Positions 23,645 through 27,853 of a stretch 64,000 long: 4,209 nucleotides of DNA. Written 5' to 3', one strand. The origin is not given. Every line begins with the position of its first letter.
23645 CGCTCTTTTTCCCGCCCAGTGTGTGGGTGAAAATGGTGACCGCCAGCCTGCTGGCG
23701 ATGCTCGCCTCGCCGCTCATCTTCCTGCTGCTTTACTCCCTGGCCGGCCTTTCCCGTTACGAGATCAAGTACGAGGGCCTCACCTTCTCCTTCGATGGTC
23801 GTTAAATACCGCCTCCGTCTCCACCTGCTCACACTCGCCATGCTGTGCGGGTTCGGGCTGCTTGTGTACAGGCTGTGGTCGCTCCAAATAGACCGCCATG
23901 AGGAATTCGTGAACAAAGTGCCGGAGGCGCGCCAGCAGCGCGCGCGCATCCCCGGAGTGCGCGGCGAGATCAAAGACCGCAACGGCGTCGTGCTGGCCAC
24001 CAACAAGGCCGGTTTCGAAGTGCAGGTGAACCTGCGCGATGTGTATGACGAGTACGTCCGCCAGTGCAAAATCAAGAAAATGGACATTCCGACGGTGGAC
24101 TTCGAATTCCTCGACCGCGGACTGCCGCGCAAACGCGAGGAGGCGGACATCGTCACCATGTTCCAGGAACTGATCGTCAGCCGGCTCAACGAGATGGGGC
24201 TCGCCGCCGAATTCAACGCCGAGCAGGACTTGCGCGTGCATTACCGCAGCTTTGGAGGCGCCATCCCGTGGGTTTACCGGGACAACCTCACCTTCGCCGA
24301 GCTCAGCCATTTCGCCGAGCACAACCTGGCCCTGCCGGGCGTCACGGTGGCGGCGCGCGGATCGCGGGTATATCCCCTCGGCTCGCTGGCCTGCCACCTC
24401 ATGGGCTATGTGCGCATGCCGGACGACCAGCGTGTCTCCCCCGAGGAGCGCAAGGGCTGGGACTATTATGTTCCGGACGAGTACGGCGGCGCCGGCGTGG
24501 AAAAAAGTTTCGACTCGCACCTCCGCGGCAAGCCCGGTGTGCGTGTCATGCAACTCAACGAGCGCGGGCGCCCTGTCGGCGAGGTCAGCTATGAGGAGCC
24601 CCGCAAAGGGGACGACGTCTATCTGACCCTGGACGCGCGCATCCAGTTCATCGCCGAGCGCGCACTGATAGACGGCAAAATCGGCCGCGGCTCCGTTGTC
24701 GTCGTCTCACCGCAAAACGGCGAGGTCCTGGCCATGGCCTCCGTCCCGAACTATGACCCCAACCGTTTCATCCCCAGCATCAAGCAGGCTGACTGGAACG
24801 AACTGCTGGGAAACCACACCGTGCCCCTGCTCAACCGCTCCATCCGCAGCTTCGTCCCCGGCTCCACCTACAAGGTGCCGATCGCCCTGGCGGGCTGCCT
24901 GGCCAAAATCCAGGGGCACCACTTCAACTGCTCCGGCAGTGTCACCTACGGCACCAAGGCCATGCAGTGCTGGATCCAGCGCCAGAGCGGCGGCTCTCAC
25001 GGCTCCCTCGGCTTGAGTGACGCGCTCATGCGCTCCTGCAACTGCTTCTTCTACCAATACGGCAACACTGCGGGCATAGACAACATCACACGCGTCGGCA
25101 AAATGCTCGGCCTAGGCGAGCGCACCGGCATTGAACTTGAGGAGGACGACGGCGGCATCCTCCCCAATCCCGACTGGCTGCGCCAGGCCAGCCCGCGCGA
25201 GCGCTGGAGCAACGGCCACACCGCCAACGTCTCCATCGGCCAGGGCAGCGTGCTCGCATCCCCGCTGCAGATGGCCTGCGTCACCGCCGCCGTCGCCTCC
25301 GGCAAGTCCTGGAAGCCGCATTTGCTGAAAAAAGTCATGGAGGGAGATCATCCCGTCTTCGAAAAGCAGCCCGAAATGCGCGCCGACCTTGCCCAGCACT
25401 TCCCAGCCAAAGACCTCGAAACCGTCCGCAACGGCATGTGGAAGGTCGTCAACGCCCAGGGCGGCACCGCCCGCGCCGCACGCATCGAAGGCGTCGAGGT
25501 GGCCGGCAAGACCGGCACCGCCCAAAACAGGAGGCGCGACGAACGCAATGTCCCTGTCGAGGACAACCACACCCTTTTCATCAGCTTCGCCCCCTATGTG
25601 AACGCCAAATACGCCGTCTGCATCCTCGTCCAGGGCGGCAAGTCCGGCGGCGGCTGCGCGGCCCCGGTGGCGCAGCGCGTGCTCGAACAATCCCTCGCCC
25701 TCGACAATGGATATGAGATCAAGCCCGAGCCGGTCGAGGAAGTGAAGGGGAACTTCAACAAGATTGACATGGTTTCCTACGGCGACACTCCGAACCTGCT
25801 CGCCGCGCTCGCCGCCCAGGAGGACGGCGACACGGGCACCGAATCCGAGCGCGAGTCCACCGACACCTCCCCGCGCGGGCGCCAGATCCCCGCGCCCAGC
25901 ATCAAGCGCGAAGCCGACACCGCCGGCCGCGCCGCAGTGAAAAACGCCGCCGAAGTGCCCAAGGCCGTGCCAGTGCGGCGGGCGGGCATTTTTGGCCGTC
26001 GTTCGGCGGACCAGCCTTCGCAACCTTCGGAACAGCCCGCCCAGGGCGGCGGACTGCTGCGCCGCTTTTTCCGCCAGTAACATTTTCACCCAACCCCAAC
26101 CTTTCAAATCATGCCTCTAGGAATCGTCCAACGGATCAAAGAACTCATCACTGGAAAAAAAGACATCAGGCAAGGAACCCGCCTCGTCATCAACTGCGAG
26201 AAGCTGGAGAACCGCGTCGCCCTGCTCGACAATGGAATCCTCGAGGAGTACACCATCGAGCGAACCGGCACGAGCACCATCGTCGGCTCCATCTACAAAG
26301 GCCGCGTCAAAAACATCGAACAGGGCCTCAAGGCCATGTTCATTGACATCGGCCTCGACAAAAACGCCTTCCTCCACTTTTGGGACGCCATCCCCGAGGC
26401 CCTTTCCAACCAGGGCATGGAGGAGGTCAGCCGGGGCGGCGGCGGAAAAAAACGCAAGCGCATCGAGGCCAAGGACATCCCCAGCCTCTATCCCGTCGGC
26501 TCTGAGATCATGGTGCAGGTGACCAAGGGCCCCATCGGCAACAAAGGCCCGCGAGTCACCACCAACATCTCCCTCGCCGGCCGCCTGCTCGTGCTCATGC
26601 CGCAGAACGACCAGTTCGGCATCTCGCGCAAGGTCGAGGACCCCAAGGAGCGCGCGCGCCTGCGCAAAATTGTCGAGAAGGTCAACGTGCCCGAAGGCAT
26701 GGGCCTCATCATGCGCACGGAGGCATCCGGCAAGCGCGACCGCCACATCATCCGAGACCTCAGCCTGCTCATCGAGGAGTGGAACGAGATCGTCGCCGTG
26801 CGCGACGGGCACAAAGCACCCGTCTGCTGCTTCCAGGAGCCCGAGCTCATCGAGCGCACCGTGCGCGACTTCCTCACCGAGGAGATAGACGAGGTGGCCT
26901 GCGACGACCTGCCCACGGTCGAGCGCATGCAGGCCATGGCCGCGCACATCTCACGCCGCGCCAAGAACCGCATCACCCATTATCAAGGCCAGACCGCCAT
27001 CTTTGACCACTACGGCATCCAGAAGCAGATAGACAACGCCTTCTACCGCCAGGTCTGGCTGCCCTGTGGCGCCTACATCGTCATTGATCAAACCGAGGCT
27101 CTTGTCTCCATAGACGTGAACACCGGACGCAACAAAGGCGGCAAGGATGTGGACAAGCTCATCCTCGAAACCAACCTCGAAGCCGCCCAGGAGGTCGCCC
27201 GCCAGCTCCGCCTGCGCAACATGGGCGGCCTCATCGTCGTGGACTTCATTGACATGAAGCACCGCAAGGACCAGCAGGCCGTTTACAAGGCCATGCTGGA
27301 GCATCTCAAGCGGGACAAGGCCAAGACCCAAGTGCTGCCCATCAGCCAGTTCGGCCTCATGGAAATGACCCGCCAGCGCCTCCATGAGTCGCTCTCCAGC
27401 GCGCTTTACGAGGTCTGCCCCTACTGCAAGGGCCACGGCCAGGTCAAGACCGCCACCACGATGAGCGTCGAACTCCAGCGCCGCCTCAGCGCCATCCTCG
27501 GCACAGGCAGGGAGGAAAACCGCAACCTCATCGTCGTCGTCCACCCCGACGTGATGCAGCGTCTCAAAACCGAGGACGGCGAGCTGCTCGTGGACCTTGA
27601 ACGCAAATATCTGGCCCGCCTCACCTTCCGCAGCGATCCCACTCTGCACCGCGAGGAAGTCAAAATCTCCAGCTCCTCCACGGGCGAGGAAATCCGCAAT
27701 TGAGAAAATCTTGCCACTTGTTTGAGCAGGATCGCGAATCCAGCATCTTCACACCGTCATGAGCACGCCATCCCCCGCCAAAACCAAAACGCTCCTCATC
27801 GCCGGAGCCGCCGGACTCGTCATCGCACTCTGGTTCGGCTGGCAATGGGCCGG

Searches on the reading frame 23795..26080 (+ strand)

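Call 10: search_protein_families(library=ncbifam, max_evalue=0.01, proteins=[window:23795-26080:+])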
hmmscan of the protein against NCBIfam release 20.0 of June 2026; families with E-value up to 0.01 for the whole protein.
window:23795-26080:+ (761 aa): 20 families
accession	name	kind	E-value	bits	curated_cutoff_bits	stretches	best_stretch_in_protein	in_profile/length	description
TIGR03423.1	pbp2_mrdA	equivalog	8.3e-150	500.1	455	1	8-634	2-591/593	penicillin-binding protein 2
NF008061.0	PRK10795.1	equivalog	7.3e-78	262.7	962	2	162-642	136-621/634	peptidoglycan DD-transpeptidase MrdA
TIGR02214.1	spoVD_pbp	equivalog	3.8e-68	230.3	688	2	177-635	132-556/636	stage V sporulation protein D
NF051842.1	PBP4_5_Efaec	equivalog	5.6e-43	147.2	700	1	159-620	224-653/668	penicillin-binding protein PBP4(5)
NF011685.0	PRK15105.1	subfamily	1e-32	113.5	737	1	176-633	152-557/588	peptidoglycan glycosyltransferase FtsI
NF000406.1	MECB_PBP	exception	6.1e-28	97.6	1450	1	183-583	232-613/674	PBP2a family beta-lactam-resistant peptidoglycan transpeptidase MecB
NF053573.1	PBP2_PenA_Neis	exception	9.5e-28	97.1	1105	2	228-635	185-562/572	peptidoglycan D,D-transpeptidase PBP2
NF000237.1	MECA_PBP2A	equivalog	1.3e-27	96.4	750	1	184-578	234-603/668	PBP2a family beta-lactam-resistant peptidoglycan transpeptidase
NF000407.1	MECC_PBP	exception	5.1e-25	87.8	1500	1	187-578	234-600/665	PBP2a family beta-lactam-resistant peptidoglycan transpeptidase MecC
NF000409.1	MECA_pure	exception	8.5e-25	87.3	1490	1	184-515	234-554/668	PBP2a family beta-lactam-resistant peptidoglycan transpeptidase MecA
NF000410.1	MECA1_pure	exception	3.1e-24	85.1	1480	1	184-515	233-552/666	PBP2a family beta-lactam-resistant peptidoglycan transpeptidase MecA1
NF038278.1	strep_PBP2B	exception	5.8e-24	84.5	975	2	163-612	194-652/678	penicillin-binding protein PBP2B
NF000408.1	MECA2_pure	exception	8.5e-24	83.7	1525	1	184-515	234-554/668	PBP2a family beta-lactam-resistant peptidoglycan transpeptidase MecA2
NF033378.1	MECD_PBP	exception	4e-23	81.6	1450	1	167-579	219-612/678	PBP2a family beta-lactam-resistant peptidoglycan transpeptidase MecD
NF038271.1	strep_PBP2X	exception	2.3e-15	55.8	1050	1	42-585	59-560/750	penicillin-binding protein PBP2X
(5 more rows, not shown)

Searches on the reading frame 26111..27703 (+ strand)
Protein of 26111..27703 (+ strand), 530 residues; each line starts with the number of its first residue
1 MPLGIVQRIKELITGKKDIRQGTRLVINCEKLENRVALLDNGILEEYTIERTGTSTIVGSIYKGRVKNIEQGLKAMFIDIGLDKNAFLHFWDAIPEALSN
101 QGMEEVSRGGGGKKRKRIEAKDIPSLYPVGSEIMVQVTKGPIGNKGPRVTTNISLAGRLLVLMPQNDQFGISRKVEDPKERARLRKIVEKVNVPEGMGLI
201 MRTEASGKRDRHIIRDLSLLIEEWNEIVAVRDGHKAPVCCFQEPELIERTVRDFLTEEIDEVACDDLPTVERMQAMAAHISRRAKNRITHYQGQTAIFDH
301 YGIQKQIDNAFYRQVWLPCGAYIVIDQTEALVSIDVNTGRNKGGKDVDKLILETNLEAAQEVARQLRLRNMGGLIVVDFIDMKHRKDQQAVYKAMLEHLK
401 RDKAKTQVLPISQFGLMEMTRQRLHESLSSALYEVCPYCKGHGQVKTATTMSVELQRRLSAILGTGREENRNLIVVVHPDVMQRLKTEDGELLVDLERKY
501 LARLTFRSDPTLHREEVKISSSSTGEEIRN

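Call 10: search_protein_families(library=ncbifam, max_evalue=0.01, proteins=[window:26111-27703:+])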
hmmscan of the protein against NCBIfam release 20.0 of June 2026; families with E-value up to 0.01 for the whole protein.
window:26111-27703:+ (530 aa): 5 families
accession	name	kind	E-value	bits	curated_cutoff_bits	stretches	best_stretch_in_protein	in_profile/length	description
TIGR00757.1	RNaseEG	subfamily_domain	1.1e-143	479.1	325.95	1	34-457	2-415/415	Rne/Rng family ribonuclease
NF008689.0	PRK11712.1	equivalog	2.3e-119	399.1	594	1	23-512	3-479/489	ribonuclease G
NF008074.0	PRK10811.1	equivalog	4.7e-102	342.5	908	1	24-457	3-425/1068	ribonuclease E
NF052586.1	RnaseECyano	equivalog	7e-81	272.5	900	1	52-446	29-407/619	ribonuclease E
NF052588.1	RnaseEMycob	equivalog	9.1e-79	265.3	1400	1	35-449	340-750/945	ribonuclease E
